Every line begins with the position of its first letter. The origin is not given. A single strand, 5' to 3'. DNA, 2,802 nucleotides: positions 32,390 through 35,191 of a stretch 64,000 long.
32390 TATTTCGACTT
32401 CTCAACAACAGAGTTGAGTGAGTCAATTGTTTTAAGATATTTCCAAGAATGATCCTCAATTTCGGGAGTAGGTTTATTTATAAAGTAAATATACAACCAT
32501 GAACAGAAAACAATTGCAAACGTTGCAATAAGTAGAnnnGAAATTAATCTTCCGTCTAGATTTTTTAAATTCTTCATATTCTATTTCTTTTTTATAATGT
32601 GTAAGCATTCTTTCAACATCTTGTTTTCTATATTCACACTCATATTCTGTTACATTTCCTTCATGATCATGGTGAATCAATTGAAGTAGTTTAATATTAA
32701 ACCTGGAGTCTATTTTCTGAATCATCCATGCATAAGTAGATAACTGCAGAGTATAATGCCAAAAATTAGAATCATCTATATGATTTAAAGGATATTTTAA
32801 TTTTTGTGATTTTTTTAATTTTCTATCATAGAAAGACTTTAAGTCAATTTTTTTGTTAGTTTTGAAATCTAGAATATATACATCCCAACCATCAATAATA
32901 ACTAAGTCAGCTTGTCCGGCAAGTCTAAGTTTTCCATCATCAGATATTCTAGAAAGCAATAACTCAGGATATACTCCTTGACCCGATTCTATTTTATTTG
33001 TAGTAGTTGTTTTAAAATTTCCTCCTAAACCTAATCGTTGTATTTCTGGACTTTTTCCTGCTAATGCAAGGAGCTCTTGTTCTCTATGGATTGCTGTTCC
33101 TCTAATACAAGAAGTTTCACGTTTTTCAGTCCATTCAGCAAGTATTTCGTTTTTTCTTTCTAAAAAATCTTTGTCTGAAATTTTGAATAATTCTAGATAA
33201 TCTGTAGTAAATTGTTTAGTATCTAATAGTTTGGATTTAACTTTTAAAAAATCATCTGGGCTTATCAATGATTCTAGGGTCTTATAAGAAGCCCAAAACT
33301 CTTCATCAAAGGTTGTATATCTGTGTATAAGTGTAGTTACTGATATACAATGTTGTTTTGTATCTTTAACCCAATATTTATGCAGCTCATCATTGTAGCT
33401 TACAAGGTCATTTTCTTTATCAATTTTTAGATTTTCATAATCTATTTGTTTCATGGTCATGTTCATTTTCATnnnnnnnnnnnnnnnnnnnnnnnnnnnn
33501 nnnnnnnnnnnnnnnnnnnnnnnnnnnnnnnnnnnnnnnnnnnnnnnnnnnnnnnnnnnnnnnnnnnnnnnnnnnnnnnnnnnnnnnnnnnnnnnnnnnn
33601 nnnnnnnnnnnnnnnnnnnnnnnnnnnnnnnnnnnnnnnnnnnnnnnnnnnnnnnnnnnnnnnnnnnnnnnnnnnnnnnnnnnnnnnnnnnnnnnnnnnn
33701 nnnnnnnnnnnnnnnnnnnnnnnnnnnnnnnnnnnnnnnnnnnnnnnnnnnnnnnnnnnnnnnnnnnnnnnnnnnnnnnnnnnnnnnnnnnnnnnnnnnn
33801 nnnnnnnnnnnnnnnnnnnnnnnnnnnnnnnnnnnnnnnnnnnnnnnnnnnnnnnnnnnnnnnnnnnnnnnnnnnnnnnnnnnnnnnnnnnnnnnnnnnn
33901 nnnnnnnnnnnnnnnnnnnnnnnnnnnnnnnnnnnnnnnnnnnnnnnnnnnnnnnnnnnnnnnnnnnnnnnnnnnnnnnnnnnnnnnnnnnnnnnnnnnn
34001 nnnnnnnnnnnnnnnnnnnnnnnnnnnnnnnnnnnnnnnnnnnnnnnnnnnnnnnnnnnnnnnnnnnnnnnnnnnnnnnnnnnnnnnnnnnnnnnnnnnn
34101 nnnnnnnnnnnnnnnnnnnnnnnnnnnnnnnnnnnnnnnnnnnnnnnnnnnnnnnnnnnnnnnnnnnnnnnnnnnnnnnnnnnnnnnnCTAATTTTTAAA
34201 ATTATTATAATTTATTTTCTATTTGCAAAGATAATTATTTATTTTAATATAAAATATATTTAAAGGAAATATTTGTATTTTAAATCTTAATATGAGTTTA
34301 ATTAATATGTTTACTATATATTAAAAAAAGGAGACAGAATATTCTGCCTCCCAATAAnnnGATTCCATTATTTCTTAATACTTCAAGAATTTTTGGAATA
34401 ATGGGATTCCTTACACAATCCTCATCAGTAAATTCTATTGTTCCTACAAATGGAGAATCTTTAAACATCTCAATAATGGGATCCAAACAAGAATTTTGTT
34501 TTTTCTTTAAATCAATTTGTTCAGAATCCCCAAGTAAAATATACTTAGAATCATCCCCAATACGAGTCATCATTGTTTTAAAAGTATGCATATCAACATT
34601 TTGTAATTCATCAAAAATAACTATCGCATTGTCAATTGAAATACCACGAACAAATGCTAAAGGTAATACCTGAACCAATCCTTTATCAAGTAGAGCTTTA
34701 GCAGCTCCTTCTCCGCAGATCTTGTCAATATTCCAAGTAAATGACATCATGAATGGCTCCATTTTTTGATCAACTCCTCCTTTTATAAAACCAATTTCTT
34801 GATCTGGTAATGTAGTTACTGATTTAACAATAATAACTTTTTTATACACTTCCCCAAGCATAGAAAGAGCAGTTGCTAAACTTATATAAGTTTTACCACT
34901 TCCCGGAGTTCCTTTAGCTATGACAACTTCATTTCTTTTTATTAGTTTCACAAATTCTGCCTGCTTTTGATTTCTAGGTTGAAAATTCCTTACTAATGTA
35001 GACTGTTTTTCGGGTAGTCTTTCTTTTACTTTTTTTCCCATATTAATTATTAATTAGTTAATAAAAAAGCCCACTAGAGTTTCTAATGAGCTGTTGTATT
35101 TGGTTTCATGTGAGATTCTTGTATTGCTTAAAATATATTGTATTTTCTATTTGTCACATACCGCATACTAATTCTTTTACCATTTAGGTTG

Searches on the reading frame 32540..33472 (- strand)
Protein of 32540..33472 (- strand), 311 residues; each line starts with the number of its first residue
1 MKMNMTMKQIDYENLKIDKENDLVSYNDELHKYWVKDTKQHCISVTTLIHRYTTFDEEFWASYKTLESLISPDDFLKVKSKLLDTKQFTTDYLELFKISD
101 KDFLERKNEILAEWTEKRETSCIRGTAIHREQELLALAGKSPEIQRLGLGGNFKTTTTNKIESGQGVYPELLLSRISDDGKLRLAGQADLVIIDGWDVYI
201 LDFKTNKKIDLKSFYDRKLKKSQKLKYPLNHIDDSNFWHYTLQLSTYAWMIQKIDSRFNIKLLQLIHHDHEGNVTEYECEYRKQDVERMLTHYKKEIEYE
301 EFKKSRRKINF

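Call 9: search_protein_families(library=phrogs, proteins=[window:32540-33472:-], max_evalue=0.001)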
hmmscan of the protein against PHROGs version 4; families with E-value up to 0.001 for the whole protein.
seq(311 aa): 1 family
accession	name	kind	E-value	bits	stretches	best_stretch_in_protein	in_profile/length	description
phrog_298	-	DNA, RNA and nucleotide metabolism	1.7e-20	74.5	1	4-302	29-262/293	exonuclease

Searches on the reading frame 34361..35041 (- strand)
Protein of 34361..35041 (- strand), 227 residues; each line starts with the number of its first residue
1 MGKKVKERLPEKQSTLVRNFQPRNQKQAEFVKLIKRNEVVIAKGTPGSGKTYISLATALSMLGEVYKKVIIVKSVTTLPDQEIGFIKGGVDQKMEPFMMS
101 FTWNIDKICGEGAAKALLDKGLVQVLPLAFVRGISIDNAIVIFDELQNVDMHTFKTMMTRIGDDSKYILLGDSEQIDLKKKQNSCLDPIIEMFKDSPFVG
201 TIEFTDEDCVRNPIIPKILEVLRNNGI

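Call 9: search_protein_families(library=phrogs, proteins=[window:34361-35041:-], max_evalue=0.001)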
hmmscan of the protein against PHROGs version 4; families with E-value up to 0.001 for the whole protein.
seq(227 aa): 6 families
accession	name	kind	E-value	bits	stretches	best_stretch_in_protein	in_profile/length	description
phrog_170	-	other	9.3e-66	223.4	1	3-225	56-280/323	PhoH-like phosphate starvation-inducible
phrog_2765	-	other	2.5e-46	159.4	1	14-213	226-434/443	PhoH-like phosphate starvation-inducible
phrog_32482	-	other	6.5e-08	32.7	1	32-214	392-575/589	PhoH-like phosphate starvation-inducible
phrog_4412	-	DNA, RNA and nucleotide metabolism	6.8e-08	32.3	0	24-71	332-378/743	exonuclease V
phrog_2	-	head and packaging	6.4e-07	29.5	1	16-166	261-395/807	terminase large subunit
phrog_979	-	head and packaging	8.8e-05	22.3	0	19-64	150-193/642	terminase large subunit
